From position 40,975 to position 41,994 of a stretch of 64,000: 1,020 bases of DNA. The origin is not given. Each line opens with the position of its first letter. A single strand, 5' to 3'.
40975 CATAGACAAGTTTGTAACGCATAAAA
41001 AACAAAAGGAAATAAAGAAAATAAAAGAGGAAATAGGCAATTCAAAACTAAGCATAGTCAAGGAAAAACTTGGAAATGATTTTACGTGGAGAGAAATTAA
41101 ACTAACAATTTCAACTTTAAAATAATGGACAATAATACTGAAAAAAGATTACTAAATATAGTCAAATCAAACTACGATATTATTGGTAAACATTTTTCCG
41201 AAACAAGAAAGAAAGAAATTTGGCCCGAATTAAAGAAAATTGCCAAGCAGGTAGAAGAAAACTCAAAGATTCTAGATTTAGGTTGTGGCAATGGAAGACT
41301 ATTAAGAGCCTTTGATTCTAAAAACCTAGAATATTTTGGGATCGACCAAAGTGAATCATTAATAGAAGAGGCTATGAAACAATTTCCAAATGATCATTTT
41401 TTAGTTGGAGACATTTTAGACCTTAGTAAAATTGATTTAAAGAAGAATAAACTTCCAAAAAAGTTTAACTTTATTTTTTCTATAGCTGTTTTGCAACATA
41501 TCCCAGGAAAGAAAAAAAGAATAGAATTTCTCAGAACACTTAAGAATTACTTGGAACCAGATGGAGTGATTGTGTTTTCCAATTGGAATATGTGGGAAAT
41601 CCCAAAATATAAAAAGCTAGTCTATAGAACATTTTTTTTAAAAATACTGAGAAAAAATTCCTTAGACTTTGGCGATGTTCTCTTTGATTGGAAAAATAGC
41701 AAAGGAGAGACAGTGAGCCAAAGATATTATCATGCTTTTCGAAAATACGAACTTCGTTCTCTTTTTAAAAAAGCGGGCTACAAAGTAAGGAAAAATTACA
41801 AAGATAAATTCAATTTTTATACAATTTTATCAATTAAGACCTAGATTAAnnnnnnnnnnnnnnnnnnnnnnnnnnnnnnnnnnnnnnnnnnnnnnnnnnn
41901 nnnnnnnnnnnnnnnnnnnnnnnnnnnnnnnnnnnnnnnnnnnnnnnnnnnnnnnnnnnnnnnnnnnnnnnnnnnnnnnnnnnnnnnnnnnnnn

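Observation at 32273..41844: Eukaryote/archaea-style wobble-uridine pathway in a bacterium: Elp3 plus a Trm9-like methyltransferase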

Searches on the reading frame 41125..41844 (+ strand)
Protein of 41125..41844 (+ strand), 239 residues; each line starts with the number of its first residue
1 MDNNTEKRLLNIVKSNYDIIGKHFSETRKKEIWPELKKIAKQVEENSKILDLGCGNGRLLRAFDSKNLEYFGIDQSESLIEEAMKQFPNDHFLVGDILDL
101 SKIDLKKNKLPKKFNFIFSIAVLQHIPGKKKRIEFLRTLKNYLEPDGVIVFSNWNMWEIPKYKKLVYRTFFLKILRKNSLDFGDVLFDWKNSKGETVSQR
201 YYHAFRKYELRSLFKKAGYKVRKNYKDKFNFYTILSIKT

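Call 4: search_protein_families(library=pfam, proteins=[window:41125-41844:+], max_evalue=0.01)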
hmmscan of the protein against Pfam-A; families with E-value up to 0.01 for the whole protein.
window:41125-41844:+ (239 aa): 16 families
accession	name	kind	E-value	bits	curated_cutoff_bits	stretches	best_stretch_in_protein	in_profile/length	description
PF13489.12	Methyltransf_23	-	5.9e-18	65.6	27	1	26-223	3-163/164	Methyltransferase domain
PF08242.18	Methyltransf_12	-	5.1e-17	62.8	30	1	50-149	1-98/98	Methyltransferase domain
PF13847.12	Methyltransf_31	-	1e-16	61.4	27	1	45-164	3-120/145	Methyltransferase domain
PF13649.12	Methyltransf_25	-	7.2e-13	49.5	27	1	49-147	1-97/97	Methyltransferase domain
PF08241.18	Methyltransf_11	-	7.7e-13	49.3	21.2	1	50-151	1-95/95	Methyltransferase domain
PF07021.18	MetW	-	7.8e-08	32.6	21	1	35-86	3-55/193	Methionine biosynthesis protein MetW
PF08003.17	Methyltransf_9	-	3e-07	30.2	23.8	1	14-151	84-217/315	Protein of unknown function (DUF1698)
PF02353.26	CMAS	-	7.3e-07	29.2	27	1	42-152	59-165/273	Mycolic acid cyclopropane synthetase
PF10017.15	Methyltransf_33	-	1.8e-06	27.7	23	1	37-91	54-112/304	Histidine-specific methyltransferase, SAM-dependent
PF03848.20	TehB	-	2.5e-05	24.2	20.4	1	34-128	20-110/193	Tellurite resistance protein TehB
PF05891.18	Methyltransf_PK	-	4.7e-05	23.5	27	1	38-152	48-160/218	AdoMet dependent proline di-methyltransferase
PF01209.24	Ubie_methyltran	-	0.00018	21.4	20.1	1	7-223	10-217/233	ubiE/COQ5 methyltransferase family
PF03291.22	mRNA_G-N7_MeTrfase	-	0.0009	18.9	26.6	1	35-89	51-105/315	mRNA (guanine-N(7))-methyltransferase domain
PF05175.20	MTS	-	0.0047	17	23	1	42-119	30-104/170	Methyltransferase small domain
PF13679.12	Methyltransf_32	-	0.0067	16.8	27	1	40-85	17-71/143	Methyltransferase domain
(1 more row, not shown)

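Call 5: search_protein_families(library=ncbifam, proteins=[window:41125-41844:+], max_evalue=0.01)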
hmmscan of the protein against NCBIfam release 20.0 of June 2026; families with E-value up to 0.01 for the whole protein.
window:41125-41844:+ (239 aa): 39 families (the best 25 are shown)
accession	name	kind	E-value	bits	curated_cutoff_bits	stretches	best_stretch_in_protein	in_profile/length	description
NF043040.1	corrin_prot_MT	hypoth_equivalog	4.9e-13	49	180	1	16-152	14-148/216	corrinoid protein-associated methyltransferase CpaM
TIGR01983.1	UbiG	equivalog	6.6e-12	45.2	102.95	1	32-182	45-182/228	bifunctional 2-polyprenyl-6-hydroxyphenol methylase/3-demethylubiquinol 3-O-methyltransferase UbiG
TIGR02072.1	BioC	equivalog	1.7e-10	41.1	184.95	1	40-154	27-135/244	malonyl-ACP O-methyltransferase BioC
NF002463.0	PRK01683.1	equivalog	4.5e-10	39.6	297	1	24-150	12-127/258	trans-aconitate 2-methyltransferase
NF045882.1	PLipidMtase_Leg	equivalog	4.6e-10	39.6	390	1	7-160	7-152/207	phospholipid N-methyltransferase PmtA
NF041820.1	daptide_MTase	equivalog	2.6e-09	36.9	175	1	28-155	22-146/243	daptide-type RiPP biosynthesis methyltransferase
NF045667.1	MTase_DVU1556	equivalog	3.4e-09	36.5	155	1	42-221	19-162/213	DVU_1556 family methyltransferase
TIGR02081.1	metW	equivalog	1e-08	35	189.5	1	35-86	3-55/194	methionine biosynthesis protein MetW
NF011650.0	PRK15068.1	equivalog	3.1e-08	32.9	209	1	30-152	108-226/324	tRNA 5-methoxyuridine(34)/uridine 5-oxyacetic acid(34) synthase CmoB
TIGR00452.1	TIGR00452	equivalog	3.2e-08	32.8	275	1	16-151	88-219/316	tRNA 5-methoxyuridine(34)/uridine 5-oxyacetic acid(34) synthase CmoB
TIGR00740.1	TIGR00740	equivalog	5.8e-08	32.7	193.3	1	42-236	50-237/239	carboxy-S-adenosyl-L-methionine synthase CmoA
TIGR02021.1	BchM-ChlM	equivalog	1.8e-07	30.8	158.9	1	28-151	37-155/218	magnesium protoporphyrin IX methyltransferase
NF040539.1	AST_met_ArsM_2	exception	2.1e-07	31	240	1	37-154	46-166/262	putative arsinothricin biosynthesis methyltransferase ArsM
TIGR03439.1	methyl_EasF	subfamily_domain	2.7e-07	29.8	205.55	1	36-91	67-128/321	EasF family methyltransferase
NF008992.0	PRK12335.1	equivalog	3.6e-07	29.6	303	1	34-127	112-200/289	SAM-dependent methyltransferase TehB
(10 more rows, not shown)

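Call 6: search_solved_structures(query=window:41125-41844:+, max_evalue=0.01, show_alignments=3)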
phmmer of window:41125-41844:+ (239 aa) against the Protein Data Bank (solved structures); distinct sequences matched with E-value up to 0.01: 40.
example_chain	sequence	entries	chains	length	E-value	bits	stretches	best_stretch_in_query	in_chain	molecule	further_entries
5cm2_Z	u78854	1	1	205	2e-15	60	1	27-234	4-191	TRNA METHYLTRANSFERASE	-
3e8s_A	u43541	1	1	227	1.6e-06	30.9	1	39-159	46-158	Putative SAM Dependent Methyltransferase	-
3ccf_A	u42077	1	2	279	5.1e-06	29.2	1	46-99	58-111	Cyclopropane-fatty-acyl-phospholipid synthase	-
5wp5_A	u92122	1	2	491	6.7e-06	28.8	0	30-152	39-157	Phosphomethylethanolamine N-methyltransferase 2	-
3sm3_A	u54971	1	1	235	1.1e-05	28.2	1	41-170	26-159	SAM-dependent methyltransferases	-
3cgg_A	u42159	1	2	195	1.2e-05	28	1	30-98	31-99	SAM-dependent methyltransferase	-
9rfr_A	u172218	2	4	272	1.5e-05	27.7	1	40-152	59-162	Ubiquinone biosynthesis O-methyltransferase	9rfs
1ve3_A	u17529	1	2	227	4.3e-05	26.2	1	33-164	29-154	hypothetical protein PH0226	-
3bxo_A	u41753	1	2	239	4.9e-05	26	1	41-155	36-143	N,N-dimethyltransferase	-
3bkw_A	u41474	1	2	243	7.3e-05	25.4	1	17-153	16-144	S-adenosylmethionine dependent methyltransferase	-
4hgy_A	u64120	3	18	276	0.00011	24.9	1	48-152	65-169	CcbJ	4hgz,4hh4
1im8_A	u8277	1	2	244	0.00027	23.6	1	43-167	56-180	YecO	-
3dtn_A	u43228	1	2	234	0.00028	23.5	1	12-155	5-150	Putative Methyltransferase MM_2633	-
6uak_A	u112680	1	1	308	0.00034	23.3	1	29-149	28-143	SAM dependent methyltransferase LahSB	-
6f5z_A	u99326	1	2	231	0.00035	23.2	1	41-101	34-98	24-sterol C-methyltransferase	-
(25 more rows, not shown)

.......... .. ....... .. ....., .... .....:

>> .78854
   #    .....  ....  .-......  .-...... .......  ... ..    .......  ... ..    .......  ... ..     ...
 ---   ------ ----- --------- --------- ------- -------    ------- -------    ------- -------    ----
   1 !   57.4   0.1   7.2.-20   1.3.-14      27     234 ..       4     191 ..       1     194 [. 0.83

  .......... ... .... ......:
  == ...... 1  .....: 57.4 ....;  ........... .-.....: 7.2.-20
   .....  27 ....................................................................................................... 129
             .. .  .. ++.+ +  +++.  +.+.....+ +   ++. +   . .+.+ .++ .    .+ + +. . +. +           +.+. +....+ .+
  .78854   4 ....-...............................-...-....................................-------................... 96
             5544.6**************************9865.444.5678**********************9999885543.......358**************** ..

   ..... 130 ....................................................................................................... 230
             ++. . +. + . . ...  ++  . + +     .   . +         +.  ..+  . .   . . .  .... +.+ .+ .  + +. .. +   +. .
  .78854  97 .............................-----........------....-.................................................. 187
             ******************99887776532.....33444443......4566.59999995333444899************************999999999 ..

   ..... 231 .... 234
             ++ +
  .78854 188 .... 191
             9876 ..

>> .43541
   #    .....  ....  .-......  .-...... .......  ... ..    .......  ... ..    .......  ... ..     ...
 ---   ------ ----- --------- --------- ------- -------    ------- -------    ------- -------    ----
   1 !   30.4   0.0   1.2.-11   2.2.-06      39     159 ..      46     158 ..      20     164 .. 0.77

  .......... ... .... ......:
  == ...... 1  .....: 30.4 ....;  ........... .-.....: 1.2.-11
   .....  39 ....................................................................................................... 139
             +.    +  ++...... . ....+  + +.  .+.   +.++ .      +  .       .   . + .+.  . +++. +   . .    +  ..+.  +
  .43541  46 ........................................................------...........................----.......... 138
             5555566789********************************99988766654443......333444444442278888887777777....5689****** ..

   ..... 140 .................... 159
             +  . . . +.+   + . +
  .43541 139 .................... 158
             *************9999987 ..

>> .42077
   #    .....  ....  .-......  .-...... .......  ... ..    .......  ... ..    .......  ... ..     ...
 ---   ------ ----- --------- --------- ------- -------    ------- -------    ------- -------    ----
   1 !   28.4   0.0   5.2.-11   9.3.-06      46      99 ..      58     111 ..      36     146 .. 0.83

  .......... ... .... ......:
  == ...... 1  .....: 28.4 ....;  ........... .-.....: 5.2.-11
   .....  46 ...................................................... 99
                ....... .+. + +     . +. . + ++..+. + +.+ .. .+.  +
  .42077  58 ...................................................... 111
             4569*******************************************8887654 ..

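Call 11: find_encoding_contigs(protein=window:41125-41844:+, flank=10000, max_places=6)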
Protein window:41125-41844:+ (239 aa): 4 contigs read that carry it; 3 places shown.
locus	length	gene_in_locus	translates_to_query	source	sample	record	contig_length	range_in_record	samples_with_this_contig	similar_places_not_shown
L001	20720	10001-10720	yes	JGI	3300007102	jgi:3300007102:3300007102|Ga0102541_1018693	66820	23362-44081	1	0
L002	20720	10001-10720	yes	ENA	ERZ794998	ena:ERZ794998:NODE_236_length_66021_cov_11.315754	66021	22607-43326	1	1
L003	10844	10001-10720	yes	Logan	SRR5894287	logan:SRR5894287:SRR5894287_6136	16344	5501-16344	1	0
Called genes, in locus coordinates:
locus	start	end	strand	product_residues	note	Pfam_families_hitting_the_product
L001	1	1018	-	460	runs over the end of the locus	PF02878:PGM_PMM_I, PF02879:PGM_PMM_II, PF02880:PGM_PMM_III, PF00408:PGM_PMM_IV (weak)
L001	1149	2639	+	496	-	PF04055:Radical_SAM, PF16199:Radical_SAM_C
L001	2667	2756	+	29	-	-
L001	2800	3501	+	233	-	PF08713:DNA_alkylation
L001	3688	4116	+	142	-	-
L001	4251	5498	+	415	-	PF00464:SHMT, PF00155:Aminotran_1_2, PF01212:Beta_elim_lyase (weak)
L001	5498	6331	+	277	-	PF00763:THF_DHG_CYH, PF02882:THF_DHG_CYH_C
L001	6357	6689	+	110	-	-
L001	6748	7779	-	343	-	PF01594:AI-2E_transport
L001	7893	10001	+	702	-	PF04851:ResIII, PF00270:DEAD, PF00271:Helicase_C, PF16124:RecQ_Zn_bind, PF14493:HTH_40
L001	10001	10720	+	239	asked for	PF08003:Methyltransf_9 (weak), PF02353:CMAS (weak), PF13489:Methyltransf_23, PF07021:MetW, PF13847:Methyltransf_31, PF08241:Methyltransf_11, PF08242:Methyltransf_12, PF13649:Methyltransf_25, +1 more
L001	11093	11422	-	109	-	-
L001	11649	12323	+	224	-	PF00293:NUDIX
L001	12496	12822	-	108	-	PF00216:Bac_DNA_binding, PF18291:HU-HIG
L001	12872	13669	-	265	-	PF00149:Metallophos (weak), PF13277:YmdB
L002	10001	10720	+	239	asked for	PF08003:Methyltransf_9 (weak), PF02353:CMAS (weak), PF13489:Methyltransf_23, PF07021:MetW, PF13847:Methyltransf_31, PF08241:Methyltransf_11, PF08242:Methyltransf_12, PF13649:Methyltransf_25, +1 more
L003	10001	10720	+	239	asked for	PF08003:Methyltransf_9 (weak), PF02353:CMAS (weak), PF13489:Methyltransf_23, PF07021:MetW, PF13847:Methyltransf_31, PF08241:Methyltransf_11, PF08242:Methyltransf_12, PF13649:Methyltransf_25, +1 more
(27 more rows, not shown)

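Call 12: find_homologous_proteins(query=window:41125-41844:+, max_evalue=0.001)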
Query window:41125-41844:+ (239 aa): 922 proteins with E <= 0.001 among 1731 candidates; the best 120 are listed.
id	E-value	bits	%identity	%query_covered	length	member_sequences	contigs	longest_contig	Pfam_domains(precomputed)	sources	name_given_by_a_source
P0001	4.3e-154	529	100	100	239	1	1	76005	PF07021.19,PF13847.13,PF13489.13,PF08003.18,PF02353.27,PF10017.16,PF13649.13,PF08241.19,PF08242.19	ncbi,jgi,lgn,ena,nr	ncbi:hypothetical protein C0584_00800 [Candidatus Parcubacteria bacterium]|nr:MAG: hypothetical prot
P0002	4.7e-100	352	67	99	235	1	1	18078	PF07021.19,PF13847.13,PF13489.13,PF02353.27,PF13649.13,PF01209.25,PF08241.19,PF08242.19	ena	-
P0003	1.5e-99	350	67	99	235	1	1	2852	PF07021.19,PF13847.13,PF13489.13,PF02353.27,PF13649.13,PF01209.25,PF08241.19,PF08242.19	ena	-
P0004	3.9e-99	349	67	98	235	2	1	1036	PF07021.19,PF13847.13,PF13489.13,PF08003.18,PF03848.21,PF02353.27,PF13649.13,PF01209.25,PF08241.19,PF08242.19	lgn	-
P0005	3.7e-97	342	64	98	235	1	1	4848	PF07021.19,PF13847.13,PF13489.13,PF08003.18,PF03848.21,PF02353.27,PF13649.13,PF01209.25,PF08241.19,PF08242.19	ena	-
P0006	5.3e-97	342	65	98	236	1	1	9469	PF07021.19,PF13847.13,PF13489.13,PF03848.21,PF02353.27,PF13649.13,PF01209.25,PF08241.19,PF08242.19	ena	-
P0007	9.8e-97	341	63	98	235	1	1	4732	PF07021.19,PF13847.13,PF13489.13,PF03848.21,PF02353.27,PF13649.13,PF01209.25,PF08241.19,PF08242.19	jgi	-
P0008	3.2e-96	339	63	99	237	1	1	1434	PF07021.19,PF13847.13,PF13489.13,PF02353.27,PF13649.13,PF01209.25,PF08241.19,PF08242.19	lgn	-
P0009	1.4e-95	337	65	98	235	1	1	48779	PF07021.19,PF13847.13,PF13489.13,PF08003.18,PF02353.27,PF13649.13,PF01209.25,PF08241.19,PF08242.19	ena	-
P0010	2.4e-95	336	64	98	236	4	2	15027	PF07021.19,PF13847.13,PF13489.13,PF03848.21,PF02353.27,PF13649.13,PF01209.25,PF08241.19,PF08242.19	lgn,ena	-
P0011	8.2e-95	335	64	98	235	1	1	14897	PF07021.19,PF13847.13,PF13489.13,PF08003.18,PF03848.21,PF02353.27,PF13649.13,PF01209.25,PF08241.19,PF08242.19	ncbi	-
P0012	2.1e-93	330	61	99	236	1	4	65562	PF07021.19,PF13847.13,PF13489.13,PF03848.21,PF02353.27,PF13649.13,PF01209.25,PF08241.19,PF08242.19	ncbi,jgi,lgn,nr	ncbi:MAG: methyltransferase [Patescibacteria group bacterium]|jgi:2-polyprenyl-3-methyl-5-hydroxy-6-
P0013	1.3e-92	327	61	95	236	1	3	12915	PF07021.19,PF13847.13,PF13489.13,PF02353.27,PF13649.13,PF01209.25,PF08241.19,PF08242.19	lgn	-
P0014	1.1e-91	324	62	100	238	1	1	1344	PF07021.19,PF13847.13,PF13489.13,PF13649.13,PF08241.19,PF08242.19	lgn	-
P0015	1.9e-90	320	59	99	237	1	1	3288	PF07021.19,PF13847.13,PF13489.13,PF02353.27,PF13649.13,PF08241.19,PF08242.19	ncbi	-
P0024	1.1e-73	265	52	98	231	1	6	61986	PF07021.19,PF13847.13,PF13489.13,PF08003.18,PF02353.27,PF13649.13,PF08241.19,PF08242.19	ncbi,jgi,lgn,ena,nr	ncbi:class I SAM-dependent methyltransferase [Patescibacteria group bacterium]|nr:class I SAM-depend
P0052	6.8e-71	256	50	99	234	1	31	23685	PF07021.19,PF13847.13,PF13489.13,PF13649.13,PF08241.19,PF08242.19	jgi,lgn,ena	-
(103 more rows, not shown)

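Call 23: find_encoding_contigs(protein=P0024, flank=10000, max_places=2)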
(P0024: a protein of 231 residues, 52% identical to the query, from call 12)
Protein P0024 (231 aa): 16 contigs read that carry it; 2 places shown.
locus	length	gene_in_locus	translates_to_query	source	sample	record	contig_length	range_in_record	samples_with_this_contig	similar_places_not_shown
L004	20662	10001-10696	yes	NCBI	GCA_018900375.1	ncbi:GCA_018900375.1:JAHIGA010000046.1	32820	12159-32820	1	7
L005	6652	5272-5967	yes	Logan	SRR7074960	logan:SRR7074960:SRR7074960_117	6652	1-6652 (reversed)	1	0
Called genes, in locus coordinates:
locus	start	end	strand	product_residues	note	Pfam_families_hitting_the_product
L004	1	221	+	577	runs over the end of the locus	PF04055:Radical_SAM, PF00583:Acetyltransf_1 (faint), PF16199:Radical_SAM_C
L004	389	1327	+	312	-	PF13793:Pribosyltran_N, PF00156:Pribosyltran, PF14572:Pribosyl_synth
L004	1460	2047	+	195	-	PF12917:YfbR-like, PF13023:HD_3, PF01966:HD (weak)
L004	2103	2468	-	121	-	-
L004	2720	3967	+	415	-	PF00464:SHMT, PF01212:Beta_elim_lyase (weak), PF00155:Aminotran_1_2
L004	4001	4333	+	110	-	-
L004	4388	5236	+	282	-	PF00763:THF_DHG_CYH, PF02882:THF_DHG_CYH_C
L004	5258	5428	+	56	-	-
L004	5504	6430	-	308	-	PF01180:DHO_dh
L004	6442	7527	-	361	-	-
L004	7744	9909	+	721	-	PF04851:ResIII (weak), PF00270:DEAD, PF00271:Helicase_C, PF01047:MarR (faint), PF16124:RecQ_Zn_bind, PF14493:HTH_40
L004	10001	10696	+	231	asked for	PF02353:CMAS (faint), PF08003:Methyltransf_9 (weak), PF13489:Methyltransf_23, PF07021:MetW, PF13847:Methyltransf_31, PF08241:Methyltransf_11, PF08242:Methyltransf_12, PF13649:Methyltransf_25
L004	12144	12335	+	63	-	-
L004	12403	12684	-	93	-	PF00216:Bac_DNA_binding, PF18291:HU-HIG (weak)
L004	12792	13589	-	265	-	PF00149:Metallophos (weak), PF13277:YmdB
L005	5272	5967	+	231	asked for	PF02353:CMAS (faint), PF08003:Methyltransf_9 (weak), PF13489:Methyltransf_23, PF07021:MetW, PF13847:Methyltransf_31, PF08241:Methyltransf_11, PF08242:Methyltransf_12, PF13649:Methyltransf_25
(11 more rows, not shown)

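Call 24: find_encoding_contigs(protein=P0052, flank=10000, max_places=2)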
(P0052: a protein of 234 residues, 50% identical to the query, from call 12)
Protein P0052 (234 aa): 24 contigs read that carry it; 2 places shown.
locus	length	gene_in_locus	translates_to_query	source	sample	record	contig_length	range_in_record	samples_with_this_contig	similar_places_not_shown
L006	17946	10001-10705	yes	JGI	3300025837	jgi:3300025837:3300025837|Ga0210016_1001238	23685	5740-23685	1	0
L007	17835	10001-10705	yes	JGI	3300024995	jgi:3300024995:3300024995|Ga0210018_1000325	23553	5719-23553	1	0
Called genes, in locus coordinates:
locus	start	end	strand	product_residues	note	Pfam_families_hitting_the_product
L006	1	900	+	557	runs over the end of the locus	PF04055:Radical_SAM, PF16199:Radical_SAM_C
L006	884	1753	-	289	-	PF05822:UMPH-1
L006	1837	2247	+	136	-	PF05168:HEPN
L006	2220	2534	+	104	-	PF01909:NTP_transf_2, PF18765:Polbeta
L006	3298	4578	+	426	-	PF00464:SHMT, PF00155:Aminotran_1_2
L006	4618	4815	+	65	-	-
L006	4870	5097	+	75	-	-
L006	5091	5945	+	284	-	PF00763:THF_DHG_CYH, PF02882:THF_DHG_CYH_C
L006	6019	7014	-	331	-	PF01180:DHO_dh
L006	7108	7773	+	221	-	-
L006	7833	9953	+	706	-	PF00270:DEAD, PF04851:ResIII (weak), PF00271:Helicase_C, PF16124:RecQ_Zn_bind, PF14493:HTH_40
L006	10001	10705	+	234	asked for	PF13489:Methyltransf_23, PF07021:MetW, PF13649:Methyltransf_25, PF13847:Methyltransf_31, PF08241:Methyltransf_11, PF08242:Methyltransf_12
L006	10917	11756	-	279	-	-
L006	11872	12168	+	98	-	-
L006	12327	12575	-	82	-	-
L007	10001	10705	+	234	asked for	PF13489:Methyltransf_23, PF07021:MetW, PF13649:Methyltransf_25, PF13847:Methyltransf_31, PF08241:Methyltransf_11, PF08242:Methyltransf_12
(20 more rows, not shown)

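Call 28: search_solved_structures(query=A1, max_evalue=0.001, show_alignments=2)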
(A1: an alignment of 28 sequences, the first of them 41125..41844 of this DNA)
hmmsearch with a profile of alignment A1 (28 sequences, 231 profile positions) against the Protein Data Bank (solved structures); distinct sequences matched with E-value up to 0.001: 95 (the best 60 are shown).
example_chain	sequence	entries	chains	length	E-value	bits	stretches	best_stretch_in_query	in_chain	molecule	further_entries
5cm2_Z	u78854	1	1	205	8.2e-24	87.4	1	26-230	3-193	TRNA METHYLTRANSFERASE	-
1ve3_A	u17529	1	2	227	1.2e-11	47.7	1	17-150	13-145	hypothetical protein PH0226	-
3cgg_A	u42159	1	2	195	4.6e-11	45.7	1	31-145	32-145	SAM-dependent methyltransferase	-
3ccf_A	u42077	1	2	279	1.6e-10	43.9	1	44-132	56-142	Cyclopropane-fatty-acyl-phospholipid synthase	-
5wp4_A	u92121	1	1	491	1.9e-10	43.7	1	42-147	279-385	Phosphoethanolamine N-methyltransferase 1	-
5wp5_A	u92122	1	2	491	3.3e-10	42.9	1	42-147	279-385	Phosphomethylethanolamine N-methyltransferase 2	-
9rfr_A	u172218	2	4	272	1.5e-09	40.8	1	42-148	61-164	Ubiquinone biosynthesis O-methyltransferase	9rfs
6uak_A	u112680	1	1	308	2.2e-09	40.2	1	26-141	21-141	SAM dependent methyltransferase LahSB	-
3sm3_A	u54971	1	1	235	1.1e-08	37.9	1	40-160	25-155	SAM-dependent methyltransferases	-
3bus_A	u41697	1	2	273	1.5e-08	37.5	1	32-150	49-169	Methyltransferase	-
3l8d_A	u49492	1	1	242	2.3e-08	36.9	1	40-145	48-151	Methyltransferase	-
6mro_A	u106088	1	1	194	6.8e-08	35.3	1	48-145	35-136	methyl transferase from Methanosarcina acetivorans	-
4ine_A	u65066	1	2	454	9.6e-08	34.8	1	42-167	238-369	Protein PMT-2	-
3e8s_A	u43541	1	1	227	1e-07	34.8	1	43-152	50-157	Putative SAM Dependent Methyltransferase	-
5doo_A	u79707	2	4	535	1.3e-07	34.4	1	44-154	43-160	protein lysine methyltransferase 2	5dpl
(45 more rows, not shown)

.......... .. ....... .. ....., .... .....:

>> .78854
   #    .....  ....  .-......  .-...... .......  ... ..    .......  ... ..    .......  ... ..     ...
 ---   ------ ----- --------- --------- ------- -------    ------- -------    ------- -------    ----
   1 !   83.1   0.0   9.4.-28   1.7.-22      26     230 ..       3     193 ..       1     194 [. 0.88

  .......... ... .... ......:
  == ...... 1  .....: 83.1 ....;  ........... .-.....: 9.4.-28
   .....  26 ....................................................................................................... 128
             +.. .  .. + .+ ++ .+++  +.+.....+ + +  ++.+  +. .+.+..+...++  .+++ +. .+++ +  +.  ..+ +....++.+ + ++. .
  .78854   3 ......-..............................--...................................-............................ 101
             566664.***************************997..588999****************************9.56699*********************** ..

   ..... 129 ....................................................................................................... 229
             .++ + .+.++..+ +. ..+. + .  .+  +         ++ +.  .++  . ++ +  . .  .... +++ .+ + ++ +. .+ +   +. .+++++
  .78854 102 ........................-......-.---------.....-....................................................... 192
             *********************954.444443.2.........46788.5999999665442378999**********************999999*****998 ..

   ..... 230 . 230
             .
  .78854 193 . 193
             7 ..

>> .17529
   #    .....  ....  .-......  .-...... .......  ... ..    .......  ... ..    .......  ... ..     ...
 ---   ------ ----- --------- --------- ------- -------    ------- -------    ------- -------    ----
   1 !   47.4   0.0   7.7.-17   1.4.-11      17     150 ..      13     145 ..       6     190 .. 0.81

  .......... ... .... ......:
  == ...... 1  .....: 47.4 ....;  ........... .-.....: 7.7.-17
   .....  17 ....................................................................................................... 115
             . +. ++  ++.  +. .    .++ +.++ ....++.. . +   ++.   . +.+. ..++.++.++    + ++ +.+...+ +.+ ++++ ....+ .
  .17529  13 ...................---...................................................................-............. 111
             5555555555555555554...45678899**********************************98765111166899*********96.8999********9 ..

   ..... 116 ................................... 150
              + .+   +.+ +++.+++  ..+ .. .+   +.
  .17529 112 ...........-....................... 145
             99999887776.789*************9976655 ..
